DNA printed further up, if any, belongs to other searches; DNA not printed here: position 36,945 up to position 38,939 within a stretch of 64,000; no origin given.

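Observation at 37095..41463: Three translationally coupled genes inserted between sigE and sigG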

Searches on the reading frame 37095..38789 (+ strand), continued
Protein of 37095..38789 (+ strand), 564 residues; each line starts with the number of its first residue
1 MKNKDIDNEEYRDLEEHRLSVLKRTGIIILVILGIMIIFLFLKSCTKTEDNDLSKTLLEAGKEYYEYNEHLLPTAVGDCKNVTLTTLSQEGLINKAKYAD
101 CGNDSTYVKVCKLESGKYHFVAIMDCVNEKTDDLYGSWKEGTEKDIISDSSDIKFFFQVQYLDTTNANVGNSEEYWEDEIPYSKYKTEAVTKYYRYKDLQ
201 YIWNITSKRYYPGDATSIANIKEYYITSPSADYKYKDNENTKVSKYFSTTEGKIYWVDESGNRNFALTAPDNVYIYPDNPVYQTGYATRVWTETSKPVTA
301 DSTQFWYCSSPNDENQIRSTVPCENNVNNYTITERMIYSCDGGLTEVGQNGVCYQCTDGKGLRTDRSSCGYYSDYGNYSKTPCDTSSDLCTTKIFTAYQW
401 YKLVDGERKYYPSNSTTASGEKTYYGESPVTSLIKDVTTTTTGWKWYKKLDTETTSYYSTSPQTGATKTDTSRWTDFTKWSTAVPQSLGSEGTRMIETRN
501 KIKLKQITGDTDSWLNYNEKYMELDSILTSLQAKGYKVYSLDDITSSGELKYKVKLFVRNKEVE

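Call 59: find_encoding_contigs(protein=P0210, flank=8000, max_places=2)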
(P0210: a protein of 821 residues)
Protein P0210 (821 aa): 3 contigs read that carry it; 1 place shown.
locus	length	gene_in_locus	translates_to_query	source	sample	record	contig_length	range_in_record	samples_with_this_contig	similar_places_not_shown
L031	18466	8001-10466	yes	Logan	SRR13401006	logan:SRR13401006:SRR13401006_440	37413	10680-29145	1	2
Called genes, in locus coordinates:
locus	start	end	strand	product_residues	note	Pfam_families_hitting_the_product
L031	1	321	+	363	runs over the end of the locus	PF08529:NusA_N, PF00575:S1 (faint), PF13184:KH_NusA_1st, PF00013:KH_1 (faint), PF26594:KH_NusA_2nd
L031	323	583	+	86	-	PF04296:YlxR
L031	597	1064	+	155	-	PF00383:dCMP_cyt_deam_1, PF14437:MafB19-deam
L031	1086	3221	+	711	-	PF03308:MeaB (faint), PF04760:IF2_N, PF00009:GTP_EFTU, PF00025:Arf (faint), PF01926:MMR_HSR1, PF22042:EF-G_D2, PF11987:IF-2, PF03144:GTP_EFTU_D2 (weak)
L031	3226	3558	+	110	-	PF02033:RBFA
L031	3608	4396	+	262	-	-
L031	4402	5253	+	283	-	PF01509:TruB_N, PF16198:TruB_C_2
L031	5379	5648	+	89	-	PF00312:Ribosomal_S15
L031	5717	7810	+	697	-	PF01138:RNase_PH, PF03725:RNase_PH_C, PF03726:PNPase, PF01138:RNase_PH, PF03725:RNase_PH_C (weak), PF00013:KH_1, PF00575:S1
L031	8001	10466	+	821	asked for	-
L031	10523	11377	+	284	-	PF01522:Polysacc_deac_1 (weak)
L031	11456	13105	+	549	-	PF00753:Lactamase_B, PF12706:Lactamase_B_2, PF07521:RMMBL (faint), PF22505:RNase_J_b_CASP, PF17770:RNase_J_C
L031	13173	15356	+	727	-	PF17854:FtsK_alpha, PF01580:FtsK_SpoIIIE, PF12846:AAA_10 (faint), PF09397:FtsK_gamma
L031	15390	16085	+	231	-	PF01048:PNP_UDP_1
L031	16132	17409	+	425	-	PF05193:Peptidase_M16_C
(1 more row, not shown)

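Call 61: search_protein_families(library=pfam, proteins=[L022:53-5137:+, L022:5511-6290:+, L022:6395-7024:+, L022:7743-9110:+, L022:9246-9908:+, L022:14170-15102:+, L022:15112-15693:+, L022:15723-16235:+, L022:16292-18346:+, L022:7098-7433:+], max_evalue=0.0001)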
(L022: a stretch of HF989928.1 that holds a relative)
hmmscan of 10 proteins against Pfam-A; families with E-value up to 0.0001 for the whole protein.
L022:53-5137:+ (1694 aa): 1 family
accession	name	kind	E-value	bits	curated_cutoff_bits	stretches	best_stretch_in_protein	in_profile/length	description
PF05593.20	RHS_repeat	-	1.2e-23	83.4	22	1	719-755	1-37/38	RHS Repeat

L022:5511-6290:+ (259 aa): 0 families

L022:6395-7024:+ (209 aa): 1 family
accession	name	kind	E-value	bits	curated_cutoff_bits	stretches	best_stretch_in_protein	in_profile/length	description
PF21939.1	Gp10_C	-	2.3e-28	100.3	27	1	63-208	1-139/139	Baseplate structural protein Gp10, C-terminal domain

L022:7743-9110:+ (455 aa): 2 families
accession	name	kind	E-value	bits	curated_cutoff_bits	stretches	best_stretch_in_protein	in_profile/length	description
PF01522.26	Polysacc_deac_1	-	2.5e-29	102.2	23.1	1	253-357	5-111/124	Polysaccharide deacetylase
PF16403.11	Bact_surface_Ig-like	-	2.1e-27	95.4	27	2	173-243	1-71/71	Bacterial surface protein, Ig-like domain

L022:9246-9908:+ (220 aa): 1 family
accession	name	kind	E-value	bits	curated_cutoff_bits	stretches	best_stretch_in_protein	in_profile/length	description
PF01520.23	Amidase_3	-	4e-45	154.4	27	1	36-216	1-174/174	N-acetylmuramoyl-L-alanine amidase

L022:14170-15102:+ (310 aa): 1 family
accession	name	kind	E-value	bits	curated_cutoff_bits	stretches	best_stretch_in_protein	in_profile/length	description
PF07751.16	Abi_2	-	9.4e-42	143.8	25.6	1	32-219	2-184/184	Abi-like protein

L022:15112-15693:+ (193 aa): 1 family
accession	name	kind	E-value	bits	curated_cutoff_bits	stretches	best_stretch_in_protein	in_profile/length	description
PF13365.12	Trypsin_2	-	4.9e-14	53.7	27.6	1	77-160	1-88/144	Trypsin-like peptidase domain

L022:15723-16235:+ (170 aa): 5 families
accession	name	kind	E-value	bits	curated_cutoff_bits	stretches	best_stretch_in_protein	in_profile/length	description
PF13180.12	PDZ_2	-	1.5e-16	60.9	27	1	72-164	5-80/80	PDZ domain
PF00089.32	Trypsin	-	9.8e-08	32.5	20.6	1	5-54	165-218/220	Trypsin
PF17820.7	PDZ_6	-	2.6e-07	30.7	27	1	102-147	4-48/54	PDZ domain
PF00595.29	PDZ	-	1.5e-06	28.9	23.2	1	70-149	12-78/81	PDZ domain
PF13365.12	Trypsin_2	-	5.5e-06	27.6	27.6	1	3-30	117-144/144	Trypsin-like peptidase domain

L022:16292-18346:+ (684 aa): 5 families
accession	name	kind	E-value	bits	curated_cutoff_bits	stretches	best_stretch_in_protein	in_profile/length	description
PF00155.27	Aminotran_1_2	-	7.1e-29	101.6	19.7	1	66-375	4-288/361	Aminotransferase class I and II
PF00583.31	Acetyltransf_1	-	1.2e-16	61.5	20.7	1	554-651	14-115/116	Acetyltransferase (GNAT) family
PF13508.13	Acetyltransf_7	-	5.4e-10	40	27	1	571-651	4-81/84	Acetyltransferase (GNAT) domain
PF08445.16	FR47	-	3.1e-06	27.5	22.1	1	593-657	19-82/86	FR47-like protein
PF13673.13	Acetyltransf_10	-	4.8e-05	23.8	23.6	0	556-651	20-106/128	Acetyltransferase (GNAT) domain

L022:7098-7433:+ (111 aa): 0 families

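Call 62: search_protein_families(library=pfam, proteins=[L024:6587-7495:+, L024:7506-8375:+, L024:8341-9024:+, L024:9062-9721:+, L024:14628-15563:+, L024:15573-16655:+, L024:16682-17224:+, L024:17291-17869:+, L024:4705-5484:+, L024:5629-6063:+], max_evalue=0.0001)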
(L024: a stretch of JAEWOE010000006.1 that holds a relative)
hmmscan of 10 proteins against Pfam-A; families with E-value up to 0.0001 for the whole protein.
L024:6587-7495:+ (302 aa): 2 families
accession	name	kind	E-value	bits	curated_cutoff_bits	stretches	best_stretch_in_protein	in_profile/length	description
PF00056.29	Ldh_1_N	-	4.2e-45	153.7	27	1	4-143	2-141/141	lactate/malate dehydrogenase, NAD binding domain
PF02866.23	Ldh_1_C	-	7.5e-39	133.9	22.6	1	146-301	1-170/174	lactate/malate dehydrogenase, alpha/beta C-terminal domain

L024:7506-8375:+ (289 aa): 2 families
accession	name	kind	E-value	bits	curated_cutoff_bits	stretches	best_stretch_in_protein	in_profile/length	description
PF10672.15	Methyltrans_SAM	-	1.8e-14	54.1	27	1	52-201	65-209/286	S-adenosylmethionine-dependent methyltransferase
PF03602.21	Cons_hypoth95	-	2.3e-07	31.1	24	1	106-196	33-122/182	Conserved hypothetical protein 95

L024:8341-9024:+ (227 aa): 1 family
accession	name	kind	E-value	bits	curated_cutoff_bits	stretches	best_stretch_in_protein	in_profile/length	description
PF00849.27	PseudoU_synth_2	-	2.8e-32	112.5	26.8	1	19-170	1-152/152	RNA pseudouridylate synthase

L024:9062-9721:+ (219 aa): 1 family
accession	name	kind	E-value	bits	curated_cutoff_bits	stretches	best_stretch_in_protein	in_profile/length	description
PF01520.23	Amidase_3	-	8.2e-44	150.1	27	1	36-214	1-173/174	N-acetylmuramoyl-L-alanine amidase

L024:14628-15563:+ (311 aa): 1 family
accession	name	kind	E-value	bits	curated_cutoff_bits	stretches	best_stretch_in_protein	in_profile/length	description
PF07751.16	Abi_2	-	2e-40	139.5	25.6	1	33-220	2-184/184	Abi-like protein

L024:15573-16655:+ (360 aa): 6 families
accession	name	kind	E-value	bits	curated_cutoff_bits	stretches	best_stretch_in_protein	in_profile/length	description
PF13365.12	Trypsin_2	-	6.6e-29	101.9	27.6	1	76-220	1-144/144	Trypsin-like peptidase domain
PF13180.12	PDZ_2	-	1e-20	74.2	27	1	258-352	1-78/80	PDZ domain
PF00089.32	Trypsin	-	2e-16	60.9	20.6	1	60-243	10-217/220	Trypsin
PF00595.29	PDZ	-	3.1e-07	31.1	23.2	1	275-340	11-79/81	PDZ domain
PF17820.7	PDZ_6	-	1.3e-06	28.5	27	1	294-329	6-41/54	PDZ domain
PF14685.13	PDZ_Tricorn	-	2.1e-05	24.8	25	1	292-350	26-86/88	Tricorn protease PDZ domain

L024:16682-17224:+ (180 aa): 2 families
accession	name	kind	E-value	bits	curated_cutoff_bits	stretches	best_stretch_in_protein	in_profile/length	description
PF00881.29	Nitroreductase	-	2.3e-23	83.6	23.5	1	7-160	1-167/167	Nitroreductase family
PF14512.11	TM1586_NiRdase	-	3e-13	50.3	27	1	85-178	62-150/215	Putative TM nitroreductase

L024:17291-17869:+ (192 aa): 0 families

L024:4705-5484:+ (259 aa): 0 families

L024:5629-6063:+ (144 aa): 1 family
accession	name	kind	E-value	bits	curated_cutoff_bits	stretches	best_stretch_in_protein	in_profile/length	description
PF00572.24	Ribosomal_L13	-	4.1e-49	166.1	23.8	1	14-132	1-119/119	Ribosomal protein L13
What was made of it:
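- In a second clade the triad sits beside a cwlD-like amidase (calls 61, 62).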

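Call 63: search_solved_structures(query=A2, max_evalue=1)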
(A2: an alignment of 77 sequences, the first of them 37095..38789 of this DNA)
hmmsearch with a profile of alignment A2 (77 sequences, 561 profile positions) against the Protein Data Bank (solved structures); distinct sequences matched with E-value up to 1: 2.
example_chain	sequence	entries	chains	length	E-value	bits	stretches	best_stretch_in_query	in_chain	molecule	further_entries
2dc4_A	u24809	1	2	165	0.72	11.9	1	488-538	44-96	165aa long hypothetical protein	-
9zy0_A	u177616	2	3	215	0.97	11.4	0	176-252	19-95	Virion infectivity factor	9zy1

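Call 94: list_cluster_members(proteins=[P0001, P0263, P0343, P0353, P0347])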
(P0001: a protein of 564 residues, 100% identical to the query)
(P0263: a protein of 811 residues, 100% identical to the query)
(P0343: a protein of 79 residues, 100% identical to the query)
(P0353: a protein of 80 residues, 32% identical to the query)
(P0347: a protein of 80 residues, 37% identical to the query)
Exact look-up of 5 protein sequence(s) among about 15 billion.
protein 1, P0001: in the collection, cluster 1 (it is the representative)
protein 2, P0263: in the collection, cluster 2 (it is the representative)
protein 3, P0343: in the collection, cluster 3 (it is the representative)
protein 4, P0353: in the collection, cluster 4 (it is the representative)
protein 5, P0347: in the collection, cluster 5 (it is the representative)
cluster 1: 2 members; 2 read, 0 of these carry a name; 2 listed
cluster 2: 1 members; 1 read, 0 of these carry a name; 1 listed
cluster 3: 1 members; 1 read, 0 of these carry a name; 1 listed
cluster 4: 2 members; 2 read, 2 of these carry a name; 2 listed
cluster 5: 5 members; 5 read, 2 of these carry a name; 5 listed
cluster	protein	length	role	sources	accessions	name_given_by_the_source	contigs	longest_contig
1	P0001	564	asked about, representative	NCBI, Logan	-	-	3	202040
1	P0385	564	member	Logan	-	-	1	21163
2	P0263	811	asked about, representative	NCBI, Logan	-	-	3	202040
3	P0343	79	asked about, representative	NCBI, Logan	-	-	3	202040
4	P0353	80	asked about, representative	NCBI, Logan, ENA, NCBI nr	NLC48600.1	MAG: hypothetical protein GX758_04505 [Tenericutes bacterium] | hypothetical protein [Mycoplasmatota bacterium]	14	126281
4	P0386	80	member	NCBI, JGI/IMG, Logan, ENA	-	hypothetical protein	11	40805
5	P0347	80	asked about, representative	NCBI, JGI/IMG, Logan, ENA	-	hypothetical protein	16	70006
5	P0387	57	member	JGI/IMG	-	hypothetical protein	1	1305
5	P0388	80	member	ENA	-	-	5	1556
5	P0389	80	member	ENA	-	-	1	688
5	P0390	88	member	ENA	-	-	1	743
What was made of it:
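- Tried and rejected: No organism name could be recovered for the window (call 94).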

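Call 96: search_protein_families(library=padloc, proteins=[window:37095-38789:+], max_evalue=0.01)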
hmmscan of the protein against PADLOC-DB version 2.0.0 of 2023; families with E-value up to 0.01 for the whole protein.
window:37095-38789:+ (564 aa): 0 families
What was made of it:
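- On Anti-phage defence system or prophage cargo: PADLOC gives 0 hits (call 96).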
